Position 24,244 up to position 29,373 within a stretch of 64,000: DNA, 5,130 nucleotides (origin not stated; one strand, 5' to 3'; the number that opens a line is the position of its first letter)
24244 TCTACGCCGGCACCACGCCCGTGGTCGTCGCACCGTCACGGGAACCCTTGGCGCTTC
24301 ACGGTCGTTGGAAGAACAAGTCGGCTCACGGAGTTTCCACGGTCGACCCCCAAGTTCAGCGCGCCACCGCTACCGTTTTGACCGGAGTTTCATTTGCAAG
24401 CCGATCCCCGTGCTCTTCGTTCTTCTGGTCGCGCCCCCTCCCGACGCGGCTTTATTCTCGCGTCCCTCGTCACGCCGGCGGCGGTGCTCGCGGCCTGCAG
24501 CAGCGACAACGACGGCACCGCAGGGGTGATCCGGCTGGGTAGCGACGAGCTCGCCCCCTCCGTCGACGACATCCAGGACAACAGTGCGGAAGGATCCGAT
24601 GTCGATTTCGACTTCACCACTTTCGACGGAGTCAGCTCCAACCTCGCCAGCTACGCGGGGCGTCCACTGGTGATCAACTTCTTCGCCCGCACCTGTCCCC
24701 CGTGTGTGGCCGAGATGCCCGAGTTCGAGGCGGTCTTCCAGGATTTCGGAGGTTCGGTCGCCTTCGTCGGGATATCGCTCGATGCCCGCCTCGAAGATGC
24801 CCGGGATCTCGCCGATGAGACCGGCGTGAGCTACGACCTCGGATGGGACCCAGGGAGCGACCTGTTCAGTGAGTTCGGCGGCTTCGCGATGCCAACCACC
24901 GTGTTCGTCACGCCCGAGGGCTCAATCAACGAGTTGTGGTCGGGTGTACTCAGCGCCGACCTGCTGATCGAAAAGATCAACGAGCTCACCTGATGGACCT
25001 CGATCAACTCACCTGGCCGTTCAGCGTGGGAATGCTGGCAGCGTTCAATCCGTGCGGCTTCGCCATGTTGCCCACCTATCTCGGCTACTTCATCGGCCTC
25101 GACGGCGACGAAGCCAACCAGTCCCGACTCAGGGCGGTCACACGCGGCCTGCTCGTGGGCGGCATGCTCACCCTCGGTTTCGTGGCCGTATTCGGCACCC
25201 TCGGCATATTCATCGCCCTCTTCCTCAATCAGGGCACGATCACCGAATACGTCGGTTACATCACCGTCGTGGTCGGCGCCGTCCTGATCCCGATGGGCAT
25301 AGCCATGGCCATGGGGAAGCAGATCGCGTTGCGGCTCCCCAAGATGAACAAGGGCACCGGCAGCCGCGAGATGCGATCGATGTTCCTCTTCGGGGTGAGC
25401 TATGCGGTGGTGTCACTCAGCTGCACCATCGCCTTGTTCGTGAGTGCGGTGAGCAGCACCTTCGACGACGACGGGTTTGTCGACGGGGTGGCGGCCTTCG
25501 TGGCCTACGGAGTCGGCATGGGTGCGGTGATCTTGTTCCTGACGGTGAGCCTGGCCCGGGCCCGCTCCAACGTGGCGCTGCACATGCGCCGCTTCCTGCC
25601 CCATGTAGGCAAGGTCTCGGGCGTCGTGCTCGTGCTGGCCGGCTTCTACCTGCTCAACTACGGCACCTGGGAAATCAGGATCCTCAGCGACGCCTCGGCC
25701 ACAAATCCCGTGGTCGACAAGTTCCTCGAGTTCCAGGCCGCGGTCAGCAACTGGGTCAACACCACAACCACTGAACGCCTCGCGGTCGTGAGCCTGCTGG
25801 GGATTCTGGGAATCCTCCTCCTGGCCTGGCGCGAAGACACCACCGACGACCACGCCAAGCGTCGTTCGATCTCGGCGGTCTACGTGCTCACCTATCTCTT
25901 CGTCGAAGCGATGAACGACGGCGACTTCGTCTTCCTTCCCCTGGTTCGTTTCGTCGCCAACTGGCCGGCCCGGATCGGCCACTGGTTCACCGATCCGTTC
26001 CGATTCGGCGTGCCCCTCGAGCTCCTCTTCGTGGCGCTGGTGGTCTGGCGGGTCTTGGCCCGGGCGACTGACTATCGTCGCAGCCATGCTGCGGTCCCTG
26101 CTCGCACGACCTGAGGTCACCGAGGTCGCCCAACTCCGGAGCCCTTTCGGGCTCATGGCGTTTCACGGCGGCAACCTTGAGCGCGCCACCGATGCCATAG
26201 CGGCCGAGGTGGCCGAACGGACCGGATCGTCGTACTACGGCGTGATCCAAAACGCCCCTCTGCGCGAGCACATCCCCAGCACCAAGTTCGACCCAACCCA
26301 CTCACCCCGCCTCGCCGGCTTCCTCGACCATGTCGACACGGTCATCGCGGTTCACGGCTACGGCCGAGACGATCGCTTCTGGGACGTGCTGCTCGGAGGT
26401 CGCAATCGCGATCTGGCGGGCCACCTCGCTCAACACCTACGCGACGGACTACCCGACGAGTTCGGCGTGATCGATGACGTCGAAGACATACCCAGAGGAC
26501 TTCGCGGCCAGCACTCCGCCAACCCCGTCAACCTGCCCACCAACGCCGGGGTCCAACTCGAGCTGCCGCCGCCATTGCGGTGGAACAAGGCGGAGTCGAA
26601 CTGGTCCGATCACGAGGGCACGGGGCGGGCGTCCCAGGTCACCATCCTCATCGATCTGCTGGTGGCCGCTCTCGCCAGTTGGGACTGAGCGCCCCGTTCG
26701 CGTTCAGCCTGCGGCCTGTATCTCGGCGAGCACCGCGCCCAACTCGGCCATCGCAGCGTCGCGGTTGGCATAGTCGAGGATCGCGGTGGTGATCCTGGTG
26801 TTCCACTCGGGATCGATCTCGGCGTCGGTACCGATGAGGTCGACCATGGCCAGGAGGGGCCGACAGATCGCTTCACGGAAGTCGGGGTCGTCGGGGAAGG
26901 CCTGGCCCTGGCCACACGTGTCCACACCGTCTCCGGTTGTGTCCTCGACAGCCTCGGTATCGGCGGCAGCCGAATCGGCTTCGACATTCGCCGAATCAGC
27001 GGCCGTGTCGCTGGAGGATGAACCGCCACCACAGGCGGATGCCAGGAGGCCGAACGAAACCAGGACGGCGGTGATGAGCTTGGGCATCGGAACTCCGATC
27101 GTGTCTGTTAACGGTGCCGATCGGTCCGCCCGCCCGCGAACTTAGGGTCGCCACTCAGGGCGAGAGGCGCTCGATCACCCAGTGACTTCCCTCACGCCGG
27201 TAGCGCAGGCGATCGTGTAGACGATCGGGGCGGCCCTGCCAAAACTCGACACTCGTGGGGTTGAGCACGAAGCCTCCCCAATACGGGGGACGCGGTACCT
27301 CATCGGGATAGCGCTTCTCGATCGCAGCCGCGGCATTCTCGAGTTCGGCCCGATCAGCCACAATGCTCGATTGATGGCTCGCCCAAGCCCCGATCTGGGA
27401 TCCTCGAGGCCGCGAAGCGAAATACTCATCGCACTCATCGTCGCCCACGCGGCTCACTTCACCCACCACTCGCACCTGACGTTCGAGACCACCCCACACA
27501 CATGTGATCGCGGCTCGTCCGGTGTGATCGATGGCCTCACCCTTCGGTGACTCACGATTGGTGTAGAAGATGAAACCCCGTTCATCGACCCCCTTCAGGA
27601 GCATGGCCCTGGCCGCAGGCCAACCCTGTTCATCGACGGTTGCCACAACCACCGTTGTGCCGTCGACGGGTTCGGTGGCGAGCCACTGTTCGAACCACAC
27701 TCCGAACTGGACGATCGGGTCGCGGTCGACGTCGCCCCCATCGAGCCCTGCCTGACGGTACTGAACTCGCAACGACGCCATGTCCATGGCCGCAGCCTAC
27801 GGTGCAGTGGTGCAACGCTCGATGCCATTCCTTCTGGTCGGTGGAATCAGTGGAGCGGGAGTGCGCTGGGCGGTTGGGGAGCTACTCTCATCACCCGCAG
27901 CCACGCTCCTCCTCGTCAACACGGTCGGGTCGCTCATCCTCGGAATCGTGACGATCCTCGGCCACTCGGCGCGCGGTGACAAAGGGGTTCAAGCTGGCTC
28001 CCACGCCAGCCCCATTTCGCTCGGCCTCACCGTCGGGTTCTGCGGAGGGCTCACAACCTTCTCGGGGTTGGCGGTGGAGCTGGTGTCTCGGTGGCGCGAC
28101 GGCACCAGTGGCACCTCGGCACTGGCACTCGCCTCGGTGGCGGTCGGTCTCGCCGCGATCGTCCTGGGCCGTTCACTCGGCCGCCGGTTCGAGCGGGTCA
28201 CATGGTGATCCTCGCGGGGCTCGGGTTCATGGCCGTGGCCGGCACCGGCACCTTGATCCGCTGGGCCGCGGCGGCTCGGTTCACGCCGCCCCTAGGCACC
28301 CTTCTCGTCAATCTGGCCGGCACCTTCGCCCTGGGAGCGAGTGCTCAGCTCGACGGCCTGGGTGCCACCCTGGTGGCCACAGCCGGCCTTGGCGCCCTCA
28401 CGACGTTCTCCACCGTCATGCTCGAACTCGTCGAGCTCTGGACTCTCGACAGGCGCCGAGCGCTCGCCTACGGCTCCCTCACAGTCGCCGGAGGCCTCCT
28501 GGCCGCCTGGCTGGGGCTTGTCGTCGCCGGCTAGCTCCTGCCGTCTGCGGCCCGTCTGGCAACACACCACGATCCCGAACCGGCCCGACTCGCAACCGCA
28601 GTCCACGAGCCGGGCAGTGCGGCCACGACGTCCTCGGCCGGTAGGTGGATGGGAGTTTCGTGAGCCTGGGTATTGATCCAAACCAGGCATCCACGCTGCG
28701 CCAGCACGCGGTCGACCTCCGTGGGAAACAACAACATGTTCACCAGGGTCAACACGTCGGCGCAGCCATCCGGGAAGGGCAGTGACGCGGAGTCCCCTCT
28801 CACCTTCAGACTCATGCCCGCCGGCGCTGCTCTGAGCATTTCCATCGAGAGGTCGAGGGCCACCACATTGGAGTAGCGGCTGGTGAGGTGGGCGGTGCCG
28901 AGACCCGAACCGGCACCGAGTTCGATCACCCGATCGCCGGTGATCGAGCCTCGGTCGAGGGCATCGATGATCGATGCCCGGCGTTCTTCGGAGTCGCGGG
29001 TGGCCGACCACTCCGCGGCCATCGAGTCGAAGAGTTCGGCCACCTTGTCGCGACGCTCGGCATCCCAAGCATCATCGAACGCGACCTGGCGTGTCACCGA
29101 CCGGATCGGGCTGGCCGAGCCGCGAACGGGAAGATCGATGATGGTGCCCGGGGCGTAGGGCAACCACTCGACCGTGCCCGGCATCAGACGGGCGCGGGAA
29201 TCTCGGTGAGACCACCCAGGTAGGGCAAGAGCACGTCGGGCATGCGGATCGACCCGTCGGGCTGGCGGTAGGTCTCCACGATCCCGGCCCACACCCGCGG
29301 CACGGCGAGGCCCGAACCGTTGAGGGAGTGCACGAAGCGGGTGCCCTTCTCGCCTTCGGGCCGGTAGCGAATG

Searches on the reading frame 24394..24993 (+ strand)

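Call 44: search_protein_families(library=pfam, proteins=[window:24394-24993:+], max_evalue=0.001)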
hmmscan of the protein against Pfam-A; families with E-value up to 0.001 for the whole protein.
window:24394-24993:+ (199 aa): 5 families
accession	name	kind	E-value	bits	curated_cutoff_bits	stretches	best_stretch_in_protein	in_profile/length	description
PF00578.27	AhpC-TSA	-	3e-16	59.9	26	1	71-179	7-122/124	AhpC/TSA family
PF08534.16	Redoxin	-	2.7e-12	47.2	26.6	1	76-181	15-131/148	Redoxin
PF13905.12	Thioredoxin_8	-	5.4e-07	30.3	27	1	89-178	1-94/94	Thioredoxin-like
PF00837.23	T4_deiodinase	-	2.9e-06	27.2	27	1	82-129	93-142/237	Iodothyronine deiodinase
PF00085.26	Thioredoxin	-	3.2e-05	24.3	23.5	1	89-136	18-65/103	Thioredoxin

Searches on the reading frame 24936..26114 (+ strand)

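Call 44: search_protein_families(library=pfam, proteins=[window:24936-26114:+], max_evalue=0.001)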
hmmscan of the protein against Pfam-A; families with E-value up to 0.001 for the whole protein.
window:24936-26114:+ (392 aa): 1 family
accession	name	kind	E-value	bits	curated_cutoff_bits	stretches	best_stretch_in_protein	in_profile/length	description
PF02683.22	DsbD_TM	-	2.2e-10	40.7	27.1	1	29-239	9-214/219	Cytochrome C biogenesis protein transmembrane domain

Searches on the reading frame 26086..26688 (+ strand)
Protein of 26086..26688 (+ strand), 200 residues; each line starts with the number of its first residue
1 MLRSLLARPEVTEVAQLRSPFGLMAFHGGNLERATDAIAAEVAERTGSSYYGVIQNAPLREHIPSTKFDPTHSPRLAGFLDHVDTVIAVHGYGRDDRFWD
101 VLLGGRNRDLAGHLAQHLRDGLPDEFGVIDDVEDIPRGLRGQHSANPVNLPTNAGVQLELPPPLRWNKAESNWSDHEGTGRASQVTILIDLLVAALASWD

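Call 44: search_protein_families(library=pfam, proteins=[window:26086-26688:+], max_evalue=0.001)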
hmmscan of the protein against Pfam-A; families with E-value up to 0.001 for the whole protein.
window:26086-26688:+ (200 aa): 1 family
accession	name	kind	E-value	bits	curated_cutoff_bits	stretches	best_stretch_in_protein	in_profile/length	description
PF05908.16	Gamma_PGA_hydro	-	3.9e-25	88.9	22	1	11-165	19-165/191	Poly-gamma-glutamate hydrolase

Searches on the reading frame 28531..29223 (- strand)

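Call 44: search_protein_families(library=pfam, proteins=[window:28531-29223:-], max_evalue=0.001)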
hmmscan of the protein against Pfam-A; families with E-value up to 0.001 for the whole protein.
window:28531-29223:- (230 aa): 2 families
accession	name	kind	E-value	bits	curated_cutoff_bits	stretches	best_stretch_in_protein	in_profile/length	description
PF08241.18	Methyltransf_11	-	1.6e-10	41.9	21.2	1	101-175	2-81/95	Methyltransferase domain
PF13649.12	Methyltransf_25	-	9.6e-09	36.3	27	1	99-174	1-86/97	Methyltransferase domain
